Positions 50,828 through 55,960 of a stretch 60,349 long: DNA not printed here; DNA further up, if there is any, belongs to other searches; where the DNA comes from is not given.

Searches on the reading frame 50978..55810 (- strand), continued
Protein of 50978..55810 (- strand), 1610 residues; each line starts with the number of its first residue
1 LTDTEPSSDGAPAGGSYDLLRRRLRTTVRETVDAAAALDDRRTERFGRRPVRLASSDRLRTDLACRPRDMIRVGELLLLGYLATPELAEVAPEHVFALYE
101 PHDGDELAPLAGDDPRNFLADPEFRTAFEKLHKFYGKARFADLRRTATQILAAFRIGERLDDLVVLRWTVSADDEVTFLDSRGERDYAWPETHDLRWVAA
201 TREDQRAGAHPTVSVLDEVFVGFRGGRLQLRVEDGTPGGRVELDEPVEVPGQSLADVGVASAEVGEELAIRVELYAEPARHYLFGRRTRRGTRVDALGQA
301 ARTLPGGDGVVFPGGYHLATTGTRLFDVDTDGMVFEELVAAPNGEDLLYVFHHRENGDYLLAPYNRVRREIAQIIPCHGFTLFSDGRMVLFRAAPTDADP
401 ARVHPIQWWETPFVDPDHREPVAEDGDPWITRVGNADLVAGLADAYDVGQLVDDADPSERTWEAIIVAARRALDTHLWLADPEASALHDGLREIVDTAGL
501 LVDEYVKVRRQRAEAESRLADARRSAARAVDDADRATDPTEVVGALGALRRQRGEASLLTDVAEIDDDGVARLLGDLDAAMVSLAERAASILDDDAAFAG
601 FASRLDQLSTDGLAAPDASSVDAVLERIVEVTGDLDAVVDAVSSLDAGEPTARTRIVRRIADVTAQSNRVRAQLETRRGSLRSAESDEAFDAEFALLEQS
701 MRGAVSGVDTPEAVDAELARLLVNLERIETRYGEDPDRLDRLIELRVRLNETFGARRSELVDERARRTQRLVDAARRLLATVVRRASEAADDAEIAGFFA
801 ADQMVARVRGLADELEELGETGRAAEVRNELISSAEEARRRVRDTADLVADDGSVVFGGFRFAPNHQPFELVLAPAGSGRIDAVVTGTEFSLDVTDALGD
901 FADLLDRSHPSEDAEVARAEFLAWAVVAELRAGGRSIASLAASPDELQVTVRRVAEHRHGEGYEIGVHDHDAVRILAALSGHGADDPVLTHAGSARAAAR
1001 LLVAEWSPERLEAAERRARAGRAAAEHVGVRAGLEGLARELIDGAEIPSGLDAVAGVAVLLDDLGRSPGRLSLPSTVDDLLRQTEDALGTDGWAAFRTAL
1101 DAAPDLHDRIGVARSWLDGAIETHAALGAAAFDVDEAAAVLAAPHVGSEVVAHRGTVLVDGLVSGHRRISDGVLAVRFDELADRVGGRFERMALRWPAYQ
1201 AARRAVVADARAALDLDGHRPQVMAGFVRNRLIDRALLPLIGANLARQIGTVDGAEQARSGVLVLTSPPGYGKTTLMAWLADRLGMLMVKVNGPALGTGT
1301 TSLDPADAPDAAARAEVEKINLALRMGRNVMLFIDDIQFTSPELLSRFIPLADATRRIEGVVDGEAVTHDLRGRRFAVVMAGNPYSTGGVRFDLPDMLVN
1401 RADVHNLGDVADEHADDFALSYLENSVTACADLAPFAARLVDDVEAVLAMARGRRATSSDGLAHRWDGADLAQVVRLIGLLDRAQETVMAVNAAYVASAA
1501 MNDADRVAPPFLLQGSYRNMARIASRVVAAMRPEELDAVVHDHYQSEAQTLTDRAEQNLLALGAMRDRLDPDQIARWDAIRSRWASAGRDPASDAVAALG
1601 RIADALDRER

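Call 42: search_dna_similar(query=window:50978-55810:-, collection=plasmids, mode=protein, max_rows=15)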
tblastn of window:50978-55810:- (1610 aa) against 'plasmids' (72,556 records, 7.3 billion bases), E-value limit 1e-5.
Records with a match: 13; places in all: 13; records where one place covers at least 80% of the query: 11.
Best place of each record, by identity: <60% 13.
By first word of the organism name: Streptomyces 3; Proteus 2; Deinococcus 2; Nonomuraea 1; Pseudomonas 1; Photobacterium 1; Vibrio 1; Halomonas 1; Hymenobacter 1.
By predicted mobility (MOB-suite, as given by PLSDB): non-mobilizable 10; mobilizable 3.
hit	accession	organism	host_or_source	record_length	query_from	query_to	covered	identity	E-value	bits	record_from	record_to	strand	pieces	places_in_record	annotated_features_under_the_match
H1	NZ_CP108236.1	Streptomyces sp. NBC_00080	-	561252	41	1604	97%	41.9%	0e+0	903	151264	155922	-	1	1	DNA repair ATPase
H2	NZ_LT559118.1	Nonomuraea gerenzanensis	-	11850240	38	1604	97%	40.6%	0e+0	900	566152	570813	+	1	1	none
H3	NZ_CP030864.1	Streptomyces globosus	cell culture,environment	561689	1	1584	89%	41.6%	1e-127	757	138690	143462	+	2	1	DNA repair ATPase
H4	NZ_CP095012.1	Streptomyces sp. 2P-4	cell culture,mudflats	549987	1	1584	89%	41.3%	1e-126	756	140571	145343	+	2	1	DNA repair ATPase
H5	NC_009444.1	Pseudomonas fluorescens SBW25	-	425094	2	1606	89%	37.5%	1e-127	795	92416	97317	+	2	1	DNA repair ATPase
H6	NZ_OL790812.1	Proteus mirabilis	-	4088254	14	1582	97%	34.0%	0e+0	778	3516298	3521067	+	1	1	none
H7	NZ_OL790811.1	Proteus mirabilis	-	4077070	14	1582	97%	34.0%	0e+0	778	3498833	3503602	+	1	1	none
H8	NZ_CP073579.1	Photobacterium sp. GJ3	-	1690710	4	1584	98%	32.6%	0e+0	726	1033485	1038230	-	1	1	record has no annotation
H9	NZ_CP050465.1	Vibrio campbellii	single cell,seawater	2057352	14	1584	98%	32.6%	0e+0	748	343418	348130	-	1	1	none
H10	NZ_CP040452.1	Halomonas sp. PA16-9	-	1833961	34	1584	85%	36.7%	1e-125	779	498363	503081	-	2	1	none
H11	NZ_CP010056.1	Hymenobacter sp. DG25B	single cell,soil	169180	37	1608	84%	36.8%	7e-132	787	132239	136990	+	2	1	DNA repair ATPase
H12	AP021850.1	Deinococcus grandis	-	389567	8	971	60%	35.7%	1e-119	427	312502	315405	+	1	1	hypothetical protein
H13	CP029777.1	Deinococcus actinosclerus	mixed culture,wastewater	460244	1159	1608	28%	51.9%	4e-95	350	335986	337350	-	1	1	DNA repair protein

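Call 43: get_annotated_region(hit=H5, flank=6000)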
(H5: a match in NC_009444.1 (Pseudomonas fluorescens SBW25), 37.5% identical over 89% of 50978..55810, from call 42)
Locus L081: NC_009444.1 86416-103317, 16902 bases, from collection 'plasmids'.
description: Pseudomonas fluorescens SBW25 plasmid pQBR103, complete sequence
organism: Pseudomonas fluorescens SBW25 (NCBI taxid 216595)
taxonomy: Bacteria; Pseudomonadota; Gammaproteobacteria; Pseudomonadales; Pseudomonadaceae; Pseudomonas; Pseudomonas fluorescens; Pseudomonas fluorescens SBW25
host: -; source: -; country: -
typing (MOB-suite, as given by PLSDB): non-mobilizable; replicon rep_cluster_1081; mating-pair formation MPF_I
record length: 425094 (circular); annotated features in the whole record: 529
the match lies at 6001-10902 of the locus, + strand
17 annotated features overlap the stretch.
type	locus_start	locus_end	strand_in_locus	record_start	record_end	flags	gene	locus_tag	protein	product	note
CDS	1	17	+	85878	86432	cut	-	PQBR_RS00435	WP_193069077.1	rhomboid family intramembrane serine protease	-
CDS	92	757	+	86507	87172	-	-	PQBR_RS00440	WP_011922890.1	DUF2491 family protein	-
CDS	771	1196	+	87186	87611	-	-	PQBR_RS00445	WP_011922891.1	DUF350 domain-containing protein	-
CDS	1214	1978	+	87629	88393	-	-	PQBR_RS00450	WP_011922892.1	DUF1190 domain-containing protein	-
CDS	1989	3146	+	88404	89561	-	-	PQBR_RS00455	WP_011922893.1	glutathionylspermidine synthase family protein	-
CDS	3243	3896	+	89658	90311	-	-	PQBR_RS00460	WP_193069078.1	hypothetical protein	-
CDS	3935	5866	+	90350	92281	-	-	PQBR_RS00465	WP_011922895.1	SPFH domain-containing protein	-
CDS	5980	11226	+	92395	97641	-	-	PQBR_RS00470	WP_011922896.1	DNA repair ATPase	-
CDS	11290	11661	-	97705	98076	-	-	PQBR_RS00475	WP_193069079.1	histone-like nucleoid-structuring protein, MvaT/MvaU family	GO:0071824 - protein-DNA complex organization [Evidence IEA]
CDS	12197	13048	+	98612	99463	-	-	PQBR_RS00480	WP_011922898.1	hypothetical protein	-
CDS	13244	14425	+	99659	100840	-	-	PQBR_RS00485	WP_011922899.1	C2H2-type zinc finger protein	-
CDS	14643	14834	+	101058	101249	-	-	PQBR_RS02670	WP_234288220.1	hypothetical protein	-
CDS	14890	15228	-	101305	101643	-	-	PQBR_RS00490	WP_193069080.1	hypothetical protein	-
CDS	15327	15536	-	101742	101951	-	-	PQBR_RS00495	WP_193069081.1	hypothetical protein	-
CDS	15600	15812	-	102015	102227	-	-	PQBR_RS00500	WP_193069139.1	hypothetical protein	-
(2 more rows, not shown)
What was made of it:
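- On pQBR103 the module follows yjfKLMC-like genes (call 43).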

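Call 44: get_annotated_region(hit=H11, flank=6000)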
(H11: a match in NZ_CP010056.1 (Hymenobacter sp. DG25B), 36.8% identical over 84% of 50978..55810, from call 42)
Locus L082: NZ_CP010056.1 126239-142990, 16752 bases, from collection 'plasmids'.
description: Hymenobacter sp. DG25B plasmid unnamed, complete sequence
organism: Hymenobacter sp. DG25B (NCBI taxid 1385664)
taxonomy: Bacteria; Bacteroidota; Cytophagia; Cytophagales; Hymenobacteraceae; Hymenobacter; Hymenobacter sp. DG25B
host: -; source: single cell,soil; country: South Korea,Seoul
typing (MOB-suite, as given by PLSDB): non-mobilizable
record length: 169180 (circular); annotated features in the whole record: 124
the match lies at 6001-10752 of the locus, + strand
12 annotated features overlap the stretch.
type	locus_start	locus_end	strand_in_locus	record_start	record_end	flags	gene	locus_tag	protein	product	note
CDS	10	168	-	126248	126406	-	-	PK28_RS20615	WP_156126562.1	hypothetical protein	-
CDS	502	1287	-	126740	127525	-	-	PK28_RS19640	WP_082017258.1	LexA family transcriptional regulator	-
CDS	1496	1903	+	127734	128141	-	-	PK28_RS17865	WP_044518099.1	molecular chaperone Tir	-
CDS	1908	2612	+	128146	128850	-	-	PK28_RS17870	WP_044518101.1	PspA/IM30 family protein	-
CDS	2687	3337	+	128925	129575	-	-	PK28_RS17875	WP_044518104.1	DUF1449 family protein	-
CDS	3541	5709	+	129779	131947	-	-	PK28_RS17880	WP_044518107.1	hypothetical protein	-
CDS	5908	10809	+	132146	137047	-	-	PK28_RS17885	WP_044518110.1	DNA repair ATPase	-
CDS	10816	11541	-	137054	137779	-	-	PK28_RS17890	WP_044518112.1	LytTR family DNA-binding domain-containing protein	-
CDS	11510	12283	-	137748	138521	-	-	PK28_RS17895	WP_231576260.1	histidine kinase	GO:0000160 - phosphorelay signal transduction system [Evidence IEA]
CDS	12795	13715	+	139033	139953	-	-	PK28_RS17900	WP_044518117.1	ABC transporter ATP-binding protein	-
CDS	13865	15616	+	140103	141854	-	-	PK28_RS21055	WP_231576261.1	hypothetical protein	-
CDS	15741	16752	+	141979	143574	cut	-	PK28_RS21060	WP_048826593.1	M1 family aminopeptidase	-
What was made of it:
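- A Hymenobacter plasmid carries CesT/Tir - PspA - DUF1449 - flotillin - ATPase in a row (call 44). PspA and a CesT/Tir chaperone lie in the same operon in Hymenobacter (call 44).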

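Call 60: search_dna_similar(query=window:50978-55810:-, collection=phages, mode=protein, max_rows=10)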
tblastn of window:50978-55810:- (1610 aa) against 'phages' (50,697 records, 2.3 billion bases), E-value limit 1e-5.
No match.
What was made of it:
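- No homologue was found in 50,697 phage records (call 60).
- Tried and rejected: tblastn against phage genomes: no match (call 60).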

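Call 63: get_annotated_region(hit=H6, flank=8000)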
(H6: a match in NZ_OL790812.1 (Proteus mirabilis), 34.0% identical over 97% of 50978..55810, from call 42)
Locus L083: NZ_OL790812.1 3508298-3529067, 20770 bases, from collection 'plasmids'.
description: Proteus mirabilis strain H110 plasmid unnamed, complete sequence
organism: Proteus mirabilis (NCBI taxid 584)
taxonomy: Bacteria; Pseudomonadota; Gammaproteobacteria; Enterobacterales; Morganellaceae; Proteus; Proteus mirabilis
host: -; source: -; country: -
typing (MOB-suite, as given by PLSDB): mobilizable; relaxase MOBP
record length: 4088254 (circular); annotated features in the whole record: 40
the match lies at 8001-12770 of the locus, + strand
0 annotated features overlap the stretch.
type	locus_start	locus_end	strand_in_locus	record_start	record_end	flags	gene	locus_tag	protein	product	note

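Call 64: get_annotated_region(hit=H9, flank=8000)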
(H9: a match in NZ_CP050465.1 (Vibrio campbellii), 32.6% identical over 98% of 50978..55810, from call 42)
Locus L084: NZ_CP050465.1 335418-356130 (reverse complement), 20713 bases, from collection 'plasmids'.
description: Vibrio campbellii strain LJC015 plasmid unnamed1, complete sequence
organism: Vibrio campbellii (NCBI taxid 680)
taxonomy: Bacteria; Pseudomonadota; Gammaproteobacteria; Vibrionales; Vibrionaceae; Vibrio; Vibrio campbellii
host: -; source: single cell,seawater; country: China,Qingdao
typing (MOB-suite, as given by PLSDB): non-mobilizable
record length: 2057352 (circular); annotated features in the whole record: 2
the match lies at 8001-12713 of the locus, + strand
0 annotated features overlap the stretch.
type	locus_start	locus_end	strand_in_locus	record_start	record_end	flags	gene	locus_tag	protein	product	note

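Call 65: get_annotated_region(hit=H12, flank=8000)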
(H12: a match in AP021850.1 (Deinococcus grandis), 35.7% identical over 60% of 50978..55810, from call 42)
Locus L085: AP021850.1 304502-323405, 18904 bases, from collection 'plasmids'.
description: Deinococcus grandis ATCC 43672 plasmid: pDEGR-1 DNA, complete genome
organism: Deinococcus grandis (NCBI taxid 57498)
taxonomy: Bacteria; Deinococcota; Deinococci; Deinococcales; Deinococcaceae; Deinococcus; Deinococcus grandis
host: -; source: -; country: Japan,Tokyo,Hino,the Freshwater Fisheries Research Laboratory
typing (MOB-suite, as given by PLSDB): non-mobilizable
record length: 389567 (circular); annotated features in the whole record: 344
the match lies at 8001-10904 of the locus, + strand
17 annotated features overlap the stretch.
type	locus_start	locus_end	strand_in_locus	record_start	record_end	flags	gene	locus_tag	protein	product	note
CDS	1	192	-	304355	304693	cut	-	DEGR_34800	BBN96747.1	hypothetical protein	-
CDS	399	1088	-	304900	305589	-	-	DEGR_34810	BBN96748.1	cob(I)alamin adenosyltransferase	-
CDS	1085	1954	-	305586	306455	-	-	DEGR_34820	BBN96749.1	ABC transporter substrate-binding protein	-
CDS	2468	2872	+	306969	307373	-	-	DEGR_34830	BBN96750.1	hypothetical protein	-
CDS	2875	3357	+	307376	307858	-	-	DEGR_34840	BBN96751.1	hypothetical protein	-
CDS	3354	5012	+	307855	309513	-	-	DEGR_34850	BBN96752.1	hypothetical protein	-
CDS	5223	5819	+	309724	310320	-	-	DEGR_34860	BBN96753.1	hypothetical protein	-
CDS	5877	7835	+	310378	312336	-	-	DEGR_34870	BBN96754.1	hypothetical protein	-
CDS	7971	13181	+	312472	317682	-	-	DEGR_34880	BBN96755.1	hypothetical protein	-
CDS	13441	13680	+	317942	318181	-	-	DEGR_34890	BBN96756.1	copper chaperone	-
CDS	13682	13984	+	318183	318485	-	-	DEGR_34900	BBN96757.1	hypothetical protein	-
CDS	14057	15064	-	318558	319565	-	-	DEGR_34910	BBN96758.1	esterase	-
CDS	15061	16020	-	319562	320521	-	murQ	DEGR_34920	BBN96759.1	N-acetylmuramic acid 6-phosphate etherase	-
CDS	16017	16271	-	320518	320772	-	-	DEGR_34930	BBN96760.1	hypothetical protein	-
CDS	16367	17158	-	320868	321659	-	-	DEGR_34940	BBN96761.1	hypothetical protein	-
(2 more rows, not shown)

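Call 66: get_annotated_region(hit=H10, flank=8000)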
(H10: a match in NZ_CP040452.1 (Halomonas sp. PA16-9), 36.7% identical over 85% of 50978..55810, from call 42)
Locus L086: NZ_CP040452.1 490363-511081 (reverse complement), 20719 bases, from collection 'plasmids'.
description: Halomonas sp. PA16-9 plasmid p_unnamed1, complete sequence
organism: Halomonas sp. PA16-9 (NCBI taxid 2576841)
taxonomy: Bacteria; Pseudomonadota; Gammaproteobacteria; Oceanospirillales; Halomonadaceae; Halomonas; Halomonas sp. PA16-9
host: -; source: -; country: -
typing (MOB-suite, as given by PLSDB): non-mobilizable
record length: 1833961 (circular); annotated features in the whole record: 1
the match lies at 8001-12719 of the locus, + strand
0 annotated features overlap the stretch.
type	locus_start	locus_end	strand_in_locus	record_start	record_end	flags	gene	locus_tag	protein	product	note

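Call 81: search_protein_families(library=pfam, proteins=[L085:2468-2872:+, L085:2875-3357:+, L085:3354-5012:+], max_evalue=0.01)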
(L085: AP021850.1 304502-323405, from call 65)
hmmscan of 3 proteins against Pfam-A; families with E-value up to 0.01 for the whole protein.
L085:2468-2872:+ (134 aa): 1 family
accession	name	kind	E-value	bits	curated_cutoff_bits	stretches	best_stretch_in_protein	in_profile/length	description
PF13340.11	DUF4096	-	5.3e-28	97.5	34.3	1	12-83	2-75/76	Putative transposase of IS4/5 family (DUF4096)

L085:2875-3357:+ (160 aa): 2 families
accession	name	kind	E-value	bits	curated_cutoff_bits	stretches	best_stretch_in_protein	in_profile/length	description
PF01609.27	DDE_Tnp_1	-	8.1e-13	49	23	1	1-115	42-171/200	Transposase DDE domain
PF13586.12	DDE_Tnp_1_2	-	5.6e-07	30.3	29.2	1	96-144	37-85/86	Transposase DDE domain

L085:3354-5012:+ (552 aa): 1 family
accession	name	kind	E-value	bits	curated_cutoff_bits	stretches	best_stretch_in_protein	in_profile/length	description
PF00990.26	GGDEF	-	4.7e-36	124.4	23.8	1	379-524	2-161/161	Diguanylate cyclase, GGDEF domain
